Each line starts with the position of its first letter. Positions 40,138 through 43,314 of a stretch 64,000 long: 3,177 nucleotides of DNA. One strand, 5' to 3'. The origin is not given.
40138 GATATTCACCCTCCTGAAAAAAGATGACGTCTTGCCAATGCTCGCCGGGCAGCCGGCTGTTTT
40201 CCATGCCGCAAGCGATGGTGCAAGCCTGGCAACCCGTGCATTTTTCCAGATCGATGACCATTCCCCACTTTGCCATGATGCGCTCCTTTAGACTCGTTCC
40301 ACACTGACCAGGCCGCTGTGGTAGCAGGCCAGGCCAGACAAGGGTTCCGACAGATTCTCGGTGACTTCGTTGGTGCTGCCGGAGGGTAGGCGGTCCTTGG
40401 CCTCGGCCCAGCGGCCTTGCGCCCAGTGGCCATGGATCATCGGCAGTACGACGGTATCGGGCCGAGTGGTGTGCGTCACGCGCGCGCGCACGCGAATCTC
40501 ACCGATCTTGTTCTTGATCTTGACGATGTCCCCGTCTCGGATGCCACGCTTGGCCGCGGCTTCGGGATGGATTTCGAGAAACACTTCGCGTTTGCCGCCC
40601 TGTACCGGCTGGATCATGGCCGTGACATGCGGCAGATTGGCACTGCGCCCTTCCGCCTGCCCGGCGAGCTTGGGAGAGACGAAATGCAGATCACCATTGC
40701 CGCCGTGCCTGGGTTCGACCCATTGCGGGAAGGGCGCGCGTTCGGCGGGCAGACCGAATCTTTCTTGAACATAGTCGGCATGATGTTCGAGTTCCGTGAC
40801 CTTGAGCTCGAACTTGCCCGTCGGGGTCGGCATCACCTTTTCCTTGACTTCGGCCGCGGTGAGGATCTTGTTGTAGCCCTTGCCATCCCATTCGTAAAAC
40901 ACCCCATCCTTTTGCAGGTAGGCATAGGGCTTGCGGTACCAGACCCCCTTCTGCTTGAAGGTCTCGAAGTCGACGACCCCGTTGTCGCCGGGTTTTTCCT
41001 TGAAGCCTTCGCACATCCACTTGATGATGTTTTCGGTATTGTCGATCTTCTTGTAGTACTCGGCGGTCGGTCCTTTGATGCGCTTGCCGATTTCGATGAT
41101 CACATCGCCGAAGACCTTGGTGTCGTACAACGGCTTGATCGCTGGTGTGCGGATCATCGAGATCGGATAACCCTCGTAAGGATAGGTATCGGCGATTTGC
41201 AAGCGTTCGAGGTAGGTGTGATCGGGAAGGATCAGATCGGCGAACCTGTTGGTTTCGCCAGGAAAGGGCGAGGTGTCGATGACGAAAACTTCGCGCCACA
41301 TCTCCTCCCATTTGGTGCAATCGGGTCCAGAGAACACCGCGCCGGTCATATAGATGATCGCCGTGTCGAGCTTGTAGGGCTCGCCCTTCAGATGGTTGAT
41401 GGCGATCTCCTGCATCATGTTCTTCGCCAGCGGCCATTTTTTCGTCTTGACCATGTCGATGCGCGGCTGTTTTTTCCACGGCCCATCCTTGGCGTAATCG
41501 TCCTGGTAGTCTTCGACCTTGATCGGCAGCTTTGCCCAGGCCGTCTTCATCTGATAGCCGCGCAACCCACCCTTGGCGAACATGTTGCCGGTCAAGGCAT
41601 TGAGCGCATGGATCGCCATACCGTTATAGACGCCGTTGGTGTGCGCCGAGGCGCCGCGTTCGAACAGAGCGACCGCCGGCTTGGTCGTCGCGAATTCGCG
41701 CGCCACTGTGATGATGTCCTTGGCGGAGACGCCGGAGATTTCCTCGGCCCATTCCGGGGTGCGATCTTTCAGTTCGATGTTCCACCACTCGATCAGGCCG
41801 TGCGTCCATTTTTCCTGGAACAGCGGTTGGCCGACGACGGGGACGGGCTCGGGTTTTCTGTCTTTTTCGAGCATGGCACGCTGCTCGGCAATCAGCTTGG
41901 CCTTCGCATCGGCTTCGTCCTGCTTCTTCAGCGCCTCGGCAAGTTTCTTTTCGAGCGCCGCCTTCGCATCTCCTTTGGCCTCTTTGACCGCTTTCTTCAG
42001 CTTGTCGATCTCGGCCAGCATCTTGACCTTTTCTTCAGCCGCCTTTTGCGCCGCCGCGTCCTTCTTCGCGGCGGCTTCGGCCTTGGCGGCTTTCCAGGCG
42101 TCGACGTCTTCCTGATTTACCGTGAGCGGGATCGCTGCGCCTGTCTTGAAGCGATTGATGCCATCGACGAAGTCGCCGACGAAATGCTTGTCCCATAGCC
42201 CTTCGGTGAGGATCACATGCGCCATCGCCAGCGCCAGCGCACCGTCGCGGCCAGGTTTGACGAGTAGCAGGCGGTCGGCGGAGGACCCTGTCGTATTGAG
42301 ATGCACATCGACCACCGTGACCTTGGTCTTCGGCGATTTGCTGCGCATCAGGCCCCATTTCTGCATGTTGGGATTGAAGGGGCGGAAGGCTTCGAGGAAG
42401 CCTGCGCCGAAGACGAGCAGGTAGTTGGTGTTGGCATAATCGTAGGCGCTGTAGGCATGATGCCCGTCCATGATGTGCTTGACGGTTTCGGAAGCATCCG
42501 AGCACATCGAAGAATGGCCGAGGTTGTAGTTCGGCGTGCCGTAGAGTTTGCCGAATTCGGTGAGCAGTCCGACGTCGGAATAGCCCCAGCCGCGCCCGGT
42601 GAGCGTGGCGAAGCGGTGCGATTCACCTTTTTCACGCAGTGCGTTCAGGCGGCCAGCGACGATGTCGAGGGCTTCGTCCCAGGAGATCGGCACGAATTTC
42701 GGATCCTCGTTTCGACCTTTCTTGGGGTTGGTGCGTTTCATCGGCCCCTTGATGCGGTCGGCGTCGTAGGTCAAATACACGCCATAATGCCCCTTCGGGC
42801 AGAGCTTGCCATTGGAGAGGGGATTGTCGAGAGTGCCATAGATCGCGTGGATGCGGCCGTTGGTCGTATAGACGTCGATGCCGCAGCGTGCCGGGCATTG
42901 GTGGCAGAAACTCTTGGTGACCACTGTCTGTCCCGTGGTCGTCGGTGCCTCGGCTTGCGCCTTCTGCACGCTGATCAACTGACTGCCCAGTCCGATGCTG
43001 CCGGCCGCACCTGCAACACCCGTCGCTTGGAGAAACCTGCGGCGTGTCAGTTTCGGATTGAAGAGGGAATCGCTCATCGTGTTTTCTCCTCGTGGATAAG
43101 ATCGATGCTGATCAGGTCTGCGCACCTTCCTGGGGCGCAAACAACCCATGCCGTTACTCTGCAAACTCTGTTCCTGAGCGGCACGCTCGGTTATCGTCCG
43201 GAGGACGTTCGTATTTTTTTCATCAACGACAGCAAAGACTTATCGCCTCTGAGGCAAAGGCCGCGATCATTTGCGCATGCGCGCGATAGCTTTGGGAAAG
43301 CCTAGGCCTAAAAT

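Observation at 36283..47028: Minus-strand operon looks like an arx (anaerobic arsenite oxidase)-type cluster: TGRGWG motif, A-B-C-D order, divergent XSR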

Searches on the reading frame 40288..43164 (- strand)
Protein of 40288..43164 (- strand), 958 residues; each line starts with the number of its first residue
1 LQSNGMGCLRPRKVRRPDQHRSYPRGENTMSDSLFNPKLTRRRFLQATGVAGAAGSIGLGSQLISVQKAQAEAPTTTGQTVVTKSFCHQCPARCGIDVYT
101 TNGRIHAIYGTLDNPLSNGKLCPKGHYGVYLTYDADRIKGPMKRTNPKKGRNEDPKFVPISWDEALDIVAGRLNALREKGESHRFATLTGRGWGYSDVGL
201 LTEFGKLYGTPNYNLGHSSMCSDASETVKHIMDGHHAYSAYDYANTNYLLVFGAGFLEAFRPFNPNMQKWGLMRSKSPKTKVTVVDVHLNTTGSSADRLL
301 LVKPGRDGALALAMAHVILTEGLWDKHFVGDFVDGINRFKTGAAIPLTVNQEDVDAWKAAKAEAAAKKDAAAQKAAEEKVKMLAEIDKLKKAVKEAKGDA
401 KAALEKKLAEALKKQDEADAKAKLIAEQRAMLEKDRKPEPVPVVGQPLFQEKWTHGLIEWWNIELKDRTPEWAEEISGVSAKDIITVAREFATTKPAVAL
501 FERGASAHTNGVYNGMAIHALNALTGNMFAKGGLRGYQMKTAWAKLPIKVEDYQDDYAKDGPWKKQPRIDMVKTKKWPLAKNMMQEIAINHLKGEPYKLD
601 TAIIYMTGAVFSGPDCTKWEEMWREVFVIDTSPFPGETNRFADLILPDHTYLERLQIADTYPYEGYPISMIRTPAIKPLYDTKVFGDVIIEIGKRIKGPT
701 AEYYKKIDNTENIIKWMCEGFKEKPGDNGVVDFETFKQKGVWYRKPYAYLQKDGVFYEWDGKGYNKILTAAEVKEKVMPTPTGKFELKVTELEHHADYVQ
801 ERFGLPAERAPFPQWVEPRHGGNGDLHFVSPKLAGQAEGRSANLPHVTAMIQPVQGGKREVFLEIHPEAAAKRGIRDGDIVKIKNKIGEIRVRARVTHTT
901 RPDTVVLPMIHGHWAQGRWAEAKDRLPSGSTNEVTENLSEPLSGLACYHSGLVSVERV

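Call 3: search_protein_families(library=pfam, proteins=[window:40288-43164:-])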
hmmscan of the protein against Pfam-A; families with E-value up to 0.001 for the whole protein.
window:40288-43164:- (958 aa): 4 families
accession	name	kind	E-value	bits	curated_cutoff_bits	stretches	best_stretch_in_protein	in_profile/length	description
PF00384.28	Molybdopterin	-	3.6e-25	89.2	24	1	137-689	1-347/353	Molybdopterin oxidoreductase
PF01568.27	Molydop_binding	-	2.1e-19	70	26.8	1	839-950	6-108/110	Molydopterin dinucleotide binding domain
PF04879.21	Molybdop_Fe4S4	-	3.3e-13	49.8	22.7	1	82-133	3-54/55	Molybdopterin oxidoreductase Fe4S4 domain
PF10518.14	TAT_signal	-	0.00066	20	22.7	0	38-57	1-20/21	TAT (twin-arginine translocation) pathway signal sequence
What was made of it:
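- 40288..43077 (-): arxA: Mo-bisPGD catalytic subunit of the anaerobic arsenite oxidase, 929 aa. Pfam domains (call 3).
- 42799..42906 (-): FS0 [4Fe-4S] motif C58-x2-C61-x3-C65...C93 of ArxA. Pfam Molybdop_Fe4S4 (call 3).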

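Call 4: search_protein_families(library=ncbifam, proteins=[window:40288-43164:-])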
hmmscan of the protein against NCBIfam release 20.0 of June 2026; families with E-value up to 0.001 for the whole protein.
window:40288-43164:- (958 aa): 27 families (the best 25 are shown)
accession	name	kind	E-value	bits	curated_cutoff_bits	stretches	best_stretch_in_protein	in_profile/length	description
NF041714.1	arsenate_red_ArrA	equivalog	1.4e-128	430.4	1600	3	39-391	3-353/848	arsenate respiratory reductase molybdopterin-containing subunit ArrA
NF012032.0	PRK15488.1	equivalog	3.1e-82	276.8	694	2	38-342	2-290/759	thiosulfate reductase PhsA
TIGR02166.1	dmsA_ynfE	subfamily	2.9e-60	204.2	777.7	2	467-958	330-794/794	DMSO/selenate family reductase complex A subunit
TIGR01591.1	Fdh-alpha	equivalog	1.6e-57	195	666.25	3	86-375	2-280/672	formate dehydrogenase subunit alpha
NF041783.2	mnquin_red_QrcB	equivalog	2.6e-54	184.6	440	3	77-333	47-290/695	menaquinone reductase molybdopterin-binding-like subunit QrcB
NF041884.1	selenate_YnfF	exception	1.2e-42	145.8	1650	3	40-346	2-312/798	selenate/tellurate reductase subunit YnfF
NF011566.1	PRK14990.1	exception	9.4e-41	139.7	1600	3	30-346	5-332/814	dimethylsulfoxide reductase subunit A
NF041885.1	selenate_YnfE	exception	2e-38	131.8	1675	2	467-958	337-805/805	selenate/tellurate reductase subunit YnfE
TIGR03479.1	DMSO_red_II_alp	subfamily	1e-37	129.7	984.75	3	82-331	58-305/913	molybdopterin-dependent oxidoreductase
NF047855.1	AssmNtatRedNasC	equivalog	9.5e-37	126.6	1100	2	78-344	16-274/708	assimilatory nitrate reductase catalytic subunit NasC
TIGR00509.1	bisC_fam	subfamily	2e-33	115.7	1017.55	2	468-957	278-753/772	molybdopterin guanine dinucleotide-containing S/N-oxide reductase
NF010055.0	PRK13532.1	equivalog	8.8e-32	110.2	904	1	38-412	2-361/830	nitrate reductase catalytic subunit NapA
TIGR01706.1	NAPA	equivalog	5e-28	97.9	930.55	1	38-654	1-533/830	periplasmic nitrate reductase subunit alpha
TIGR01553.1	formate-DH-alph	equivalog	1.2e-26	92.9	814.2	2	39-333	2-304/1009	formate dehydrogenase-N subunit alpha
NF011682.0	PRK15102.1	equivalog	4.7e-26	91.1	909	3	467-956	330-808/829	trimethylamine-N-oxide reductase TorA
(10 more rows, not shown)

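Call 6: search_solved_structures(query=window:40288-43164:-, show_alignments=2)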
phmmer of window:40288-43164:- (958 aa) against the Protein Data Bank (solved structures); distinct sequences matched with E-value up to 0.001: 52.
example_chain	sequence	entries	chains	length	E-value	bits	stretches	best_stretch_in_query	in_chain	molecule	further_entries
6cz7_A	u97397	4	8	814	7.5e-111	374.7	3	82-346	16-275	ArrA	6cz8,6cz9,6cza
2vpw_A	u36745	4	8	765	5.2e-52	179.9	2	68-340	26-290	THIOSULFATE REDUCTASE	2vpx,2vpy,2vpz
1aa6_A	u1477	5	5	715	3.8e-27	97.6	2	85-340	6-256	FORMATE DEHYDROGENASE H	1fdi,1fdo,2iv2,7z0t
9t1s_L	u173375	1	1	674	1.2e-25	92.7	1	85-340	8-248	formate dehydrogenase (coenzyme F420)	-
7qv7_S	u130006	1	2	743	2.1e-25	91.9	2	85-336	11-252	Hydrogen dependent carbon dioxide reductase subunit FdhF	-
9vap_A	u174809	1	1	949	8.5e-25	89.9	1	39-340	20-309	Formate dehydrogenase molybdopterin-binding subunit FdhA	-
8rqz_C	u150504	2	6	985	4.3e-23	84.2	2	800-910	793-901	Probable oxidoreductase YjgC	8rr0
9gzq_A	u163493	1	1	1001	4.6e-23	84.1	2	800-910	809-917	Probable oxidoreductase YjgC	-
7bkb_D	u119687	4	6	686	1.6e-22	82.4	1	85-340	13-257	Formate dehydrogenase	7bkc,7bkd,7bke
6tg9_A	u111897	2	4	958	6.1e-22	80.4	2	76-334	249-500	Formate dehydrogenase subunit alpha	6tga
9wxb_B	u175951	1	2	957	6.7e-20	73.6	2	66-335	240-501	Formate dehydrogenase alpha subunit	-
2jim_A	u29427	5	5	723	9.3e-20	73.2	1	84-333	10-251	PERIPLASMIC NITRATE REDUCTASE | PROTEIN (PERIPLASMIC NITRATE REDUCTASE)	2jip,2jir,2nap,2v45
4ydd_A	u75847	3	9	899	9.9e-20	73.1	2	115-332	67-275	DMSO reductase family type II enzyme, molybdopterin subunit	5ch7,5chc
5e7o_A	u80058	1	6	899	1.2e-19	72.8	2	115-332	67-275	DMSO reductase family type II enzyme, molybdopterin subunit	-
2jio_A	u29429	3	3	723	1.3e-19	72.7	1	84-333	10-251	PERIPLASMIC NITRATE REDUCTASE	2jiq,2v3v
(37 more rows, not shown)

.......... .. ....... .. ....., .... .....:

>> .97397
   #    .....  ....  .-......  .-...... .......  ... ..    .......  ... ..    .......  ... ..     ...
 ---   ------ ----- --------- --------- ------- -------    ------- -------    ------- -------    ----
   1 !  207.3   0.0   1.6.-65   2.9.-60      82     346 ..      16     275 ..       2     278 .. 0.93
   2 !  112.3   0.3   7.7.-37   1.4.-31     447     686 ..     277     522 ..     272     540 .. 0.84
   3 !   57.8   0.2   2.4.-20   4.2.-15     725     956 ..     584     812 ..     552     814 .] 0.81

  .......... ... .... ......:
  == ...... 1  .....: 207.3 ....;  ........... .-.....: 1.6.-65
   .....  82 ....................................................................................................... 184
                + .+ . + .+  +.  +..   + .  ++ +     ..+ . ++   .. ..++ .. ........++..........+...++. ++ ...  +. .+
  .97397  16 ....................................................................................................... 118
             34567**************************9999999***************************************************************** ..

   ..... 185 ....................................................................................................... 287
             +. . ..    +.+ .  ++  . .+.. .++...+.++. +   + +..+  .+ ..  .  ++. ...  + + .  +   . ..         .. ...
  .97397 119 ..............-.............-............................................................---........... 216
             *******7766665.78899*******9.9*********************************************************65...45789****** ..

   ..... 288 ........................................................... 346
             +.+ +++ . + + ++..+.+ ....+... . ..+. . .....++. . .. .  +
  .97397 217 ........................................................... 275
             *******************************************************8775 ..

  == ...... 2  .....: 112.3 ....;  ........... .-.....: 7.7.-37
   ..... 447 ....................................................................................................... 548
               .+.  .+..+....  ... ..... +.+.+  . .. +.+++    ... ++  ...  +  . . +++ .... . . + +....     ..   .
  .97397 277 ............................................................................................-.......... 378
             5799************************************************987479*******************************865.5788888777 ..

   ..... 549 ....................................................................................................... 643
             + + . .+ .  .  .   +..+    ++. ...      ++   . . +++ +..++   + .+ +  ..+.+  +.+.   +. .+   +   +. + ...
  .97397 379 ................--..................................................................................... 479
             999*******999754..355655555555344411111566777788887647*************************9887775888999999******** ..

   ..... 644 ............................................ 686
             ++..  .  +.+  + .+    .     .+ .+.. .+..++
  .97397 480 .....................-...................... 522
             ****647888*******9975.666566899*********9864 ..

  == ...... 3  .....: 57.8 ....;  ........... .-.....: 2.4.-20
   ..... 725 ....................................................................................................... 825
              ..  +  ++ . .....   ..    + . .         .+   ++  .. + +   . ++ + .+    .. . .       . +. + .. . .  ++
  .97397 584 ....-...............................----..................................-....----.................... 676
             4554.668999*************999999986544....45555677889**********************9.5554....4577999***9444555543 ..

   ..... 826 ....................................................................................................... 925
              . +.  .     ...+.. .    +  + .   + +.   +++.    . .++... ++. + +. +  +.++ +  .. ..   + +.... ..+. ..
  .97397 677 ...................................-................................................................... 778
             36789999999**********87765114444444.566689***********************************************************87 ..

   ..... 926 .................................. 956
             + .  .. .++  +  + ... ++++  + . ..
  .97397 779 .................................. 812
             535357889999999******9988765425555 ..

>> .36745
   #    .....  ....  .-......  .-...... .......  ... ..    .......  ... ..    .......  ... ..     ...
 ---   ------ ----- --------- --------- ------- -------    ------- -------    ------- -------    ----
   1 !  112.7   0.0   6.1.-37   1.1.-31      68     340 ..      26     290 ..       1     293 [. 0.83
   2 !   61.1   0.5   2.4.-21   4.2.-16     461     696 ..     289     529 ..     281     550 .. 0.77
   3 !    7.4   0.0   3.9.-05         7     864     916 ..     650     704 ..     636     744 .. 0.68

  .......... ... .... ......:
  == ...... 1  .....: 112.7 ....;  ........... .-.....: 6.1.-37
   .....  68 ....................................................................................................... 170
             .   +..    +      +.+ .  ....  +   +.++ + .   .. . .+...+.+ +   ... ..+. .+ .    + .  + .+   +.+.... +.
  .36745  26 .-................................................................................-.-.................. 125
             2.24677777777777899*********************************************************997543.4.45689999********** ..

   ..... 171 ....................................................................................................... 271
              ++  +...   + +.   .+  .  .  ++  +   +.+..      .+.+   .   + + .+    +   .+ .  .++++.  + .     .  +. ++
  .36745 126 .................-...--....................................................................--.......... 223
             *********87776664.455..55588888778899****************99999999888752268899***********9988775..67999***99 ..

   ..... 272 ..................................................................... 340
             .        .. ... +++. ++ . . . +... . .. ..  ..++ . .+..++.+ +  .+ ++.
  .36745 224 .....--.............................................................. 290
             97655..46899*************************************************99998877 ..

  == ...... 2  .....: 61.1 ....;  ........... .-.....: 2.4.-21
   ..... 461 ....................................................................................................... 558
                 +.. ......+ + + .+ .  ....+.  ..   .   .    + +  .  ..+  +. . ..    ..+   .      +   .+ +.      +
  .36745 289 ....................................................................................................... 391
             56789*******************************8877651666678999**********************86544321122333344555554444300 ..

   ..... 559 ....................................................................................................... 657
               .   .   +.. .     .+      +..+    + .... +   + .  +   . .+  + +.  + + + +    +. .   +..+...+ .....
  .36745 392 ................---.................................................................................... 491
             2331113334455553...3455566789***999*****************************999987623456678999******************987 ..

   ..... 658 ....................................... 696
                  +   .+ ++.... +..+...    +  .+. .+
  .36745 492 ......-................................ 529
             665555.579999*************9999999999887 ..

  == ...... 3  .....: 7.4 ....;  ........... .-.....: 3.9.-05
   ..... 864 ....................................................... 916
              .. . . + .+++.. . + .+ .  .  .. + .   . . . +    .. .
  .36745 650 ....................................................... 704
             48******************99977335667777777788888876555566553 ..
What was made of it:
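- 42502..42504 (-): Cys192, the predicted molybdenum ligand in GHSSMC. Aligned with SHSSVC of ArrA in call 6.
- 41830..42129 (-): About 100-residue Lys/Ala/Glu-rich insertion in ArxA (about aa 317-416), modelled as an antiparallel two-helix hairpin. Gap against ArrA (call 6).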

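Call 7: find_homologous_proteins(query=window:40288-43077:-, max_evalue=1e-20)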
Query window:40288-43077:- (929 aa): 2573 proteins with E <= 1e-20 among 8000 candidates; the best 120 are listed.
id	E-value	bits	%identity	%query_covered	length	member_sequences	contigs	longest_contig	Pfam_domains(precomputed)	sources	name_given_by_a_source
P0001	0.0e+0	1826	83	100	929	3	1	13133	PF00384.28,PF01568.28,PF04879.22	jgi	-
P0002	0.0e+0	1803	81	100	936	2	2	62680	PF00384.28,PF01568.28,PF04879.22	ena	-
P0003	0.0e+0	1789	80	100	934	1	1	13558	PF00384.28,PF01568.28,PF04879.22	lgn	-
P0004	0.0e+0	1774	80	100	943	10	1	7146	PF00384.28,PF01568.28,PF04879.22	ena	-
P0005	0.0e+0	1752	78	100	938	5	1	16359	PF00384.28,PF01568.28,PF04879.22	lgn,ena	-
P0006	0.0e+0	1690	76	100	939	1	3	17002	PF00384.28,PF01568.28,PF04879.22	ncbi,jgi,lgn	jgi:anaerobic selenocysteine-containing dehydrogenase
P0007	0.0e+0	1661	74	100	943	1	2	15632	PF00384.28,PF01568.28,PF04879.22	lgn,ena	-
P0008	0.0e+0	1653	85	56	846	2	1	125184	PF00384.28,PF01568.28,PF04879.22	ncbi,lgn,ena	-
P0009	0.0e+0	1617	85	55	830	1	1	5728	PF00384.28,PF01568.28,PF04879.22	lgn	-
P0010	0.0e+0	1606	83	56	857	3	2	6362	PF00384.28,PF01568.28,PF04879.22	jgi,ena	-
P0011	0.0e+0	1596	82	55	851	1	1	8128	PF00384.28,PF01568.28,PF04879.22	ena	-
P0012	0.0e+0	1577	82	55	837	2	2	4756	PF00384.28,PF01568.28,PF04879.22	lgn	-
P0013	0.0e+0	1563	80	56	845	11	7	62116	PF00384.28,PF01568.28,PF04879.22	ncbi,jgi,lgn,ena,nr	ncbi:MAG: molybdopterin oxidoreductase [Rhodocyclales bacterium CG_4_9_14_3_um_filter_68_10]|nr:MAG:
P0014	0.0e+0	1545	80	56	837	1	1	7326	PF00384.28,PF01568.28,PF04879.22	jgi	-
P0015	0.0e+0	1524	79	56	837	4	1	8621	PF00384.28,PF01568.28,PF04879.22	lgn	-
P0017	0.0e+0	1480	67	100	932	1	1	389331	PF00384.28,PF01568.28,PF04879.22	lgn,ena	-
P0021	0.0e+0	1444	66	100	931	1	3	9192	PF00384.28,PF01568.28,PF04879.22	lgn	-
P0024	0.0e+0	1427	64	100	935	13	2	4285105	PF00384.28,PF01568.28,PF04879.22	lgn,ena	-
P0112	0.0e+0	1178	59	55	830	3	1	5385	PF00384.28,PF01568.28,PF04879.22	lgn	-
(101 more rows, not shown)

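Call 8: find_encoding_contigs(protein=window:40288-43077:-, flank=10000, max_places=4)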
Protein window:40288-43077:- (929 aa): 14 contigs read that carry it; 4 places shown.
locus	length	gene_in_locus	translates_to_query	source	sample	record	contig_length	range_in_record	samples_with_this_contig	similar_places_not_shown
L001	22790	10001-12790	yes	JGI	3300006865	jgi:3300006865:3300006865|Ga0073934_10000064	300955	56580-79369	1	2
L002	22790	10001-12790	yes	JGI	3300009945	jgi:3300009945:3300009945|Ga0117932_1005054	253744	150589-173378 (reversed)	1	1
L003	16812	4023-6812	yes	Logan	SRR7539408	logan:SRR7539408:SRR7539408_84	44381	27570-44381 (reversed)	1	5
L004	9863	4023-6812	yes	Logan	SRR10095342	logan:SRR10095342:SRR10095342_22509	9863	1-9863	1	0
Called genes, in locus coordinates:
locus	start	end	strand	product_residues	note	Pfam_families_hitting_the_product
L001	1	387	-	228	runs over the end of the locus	PF00440:TetR_N, PF17939:TetR_C_30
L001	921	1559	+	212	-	PF01865:PhoU_div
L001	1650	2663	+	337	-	PF01384:PHO4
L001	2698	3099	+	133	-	PF01219:DAGK_prokar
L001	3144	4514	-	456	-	PF02878:PGM_PMM_I, PF02879:PGM_PMM_II, PF02880:PGM_PMM_III, PF00408:PGM_PMM_IV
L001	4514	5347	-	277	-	PF00809:Pterin_bind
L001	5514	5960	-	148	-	PF02566:OsmC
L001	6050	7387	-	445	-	PF00072:Response_reg, PF00158:Sigma54_activat, PF14532:Sigma54_activ_2, PF07728:AAA_5 (weak), PF25601:AAA_lid_14, PF02954:HTH_8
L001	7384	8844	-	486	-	PF00512:HisKA (weak), PF02518:HATPase_c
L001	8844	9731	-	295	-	PF12974:Phosphonate-bd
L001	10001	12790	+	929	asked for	PF04879:Molybdop_Fe4S4, PF00384:Molybdopterin, PF01568:Molydop_binding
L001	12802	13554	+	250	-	PF12797:Fer4_2 (weak), PF13237:Fer4_10 (weak), PF12838:Fer4_7 (weak), PF13237:Fer4_10 (weak), PF13247:Fer4_11, PF00037:Fer4, PF12797:Fer4_2 (weak), PF12837:Fer4_6 (weak), +2 more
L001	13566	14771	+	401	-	PF03916:NrfD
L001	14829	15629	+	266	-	PF02613:Nitrate_red_del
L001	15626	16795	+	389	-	PF14697:Fer4_21 (faint), PF13237:Fer4_10 (weak), PF12838:Fer4_7 (weak), PF13187:Fer4_9 (weak), PF25160:LdpA_Fe-S-bd (weak), PF00037:Fer4, PF12797:Fer4_2 (weak), PF12837:Fer4_6, +1 more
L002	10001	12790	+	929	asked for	PF04879:Molybdop_Fe4S4, PF00384:Molybdopterin, PF01568:Molydop_binding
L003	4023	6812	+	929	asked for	PF04879:Molybdop_Fe4S4, PF00384:Molybdopterin, PF01568:Molydop_binding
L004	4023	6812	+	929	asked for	PF04879:Molybdop_Fe4S4, PF00384:Molybdopterin, PF01568:Molydop_binding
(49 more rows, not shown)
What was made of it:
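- Checked: Gene content and order, by Pfam/NCBIfam (calls 3, 4) and by independent gene calls on identical public contigs (call 8):
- The identical ArxA protein occurs on at least 14 contigs, with places shown from four different metagenome samples (call 8).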
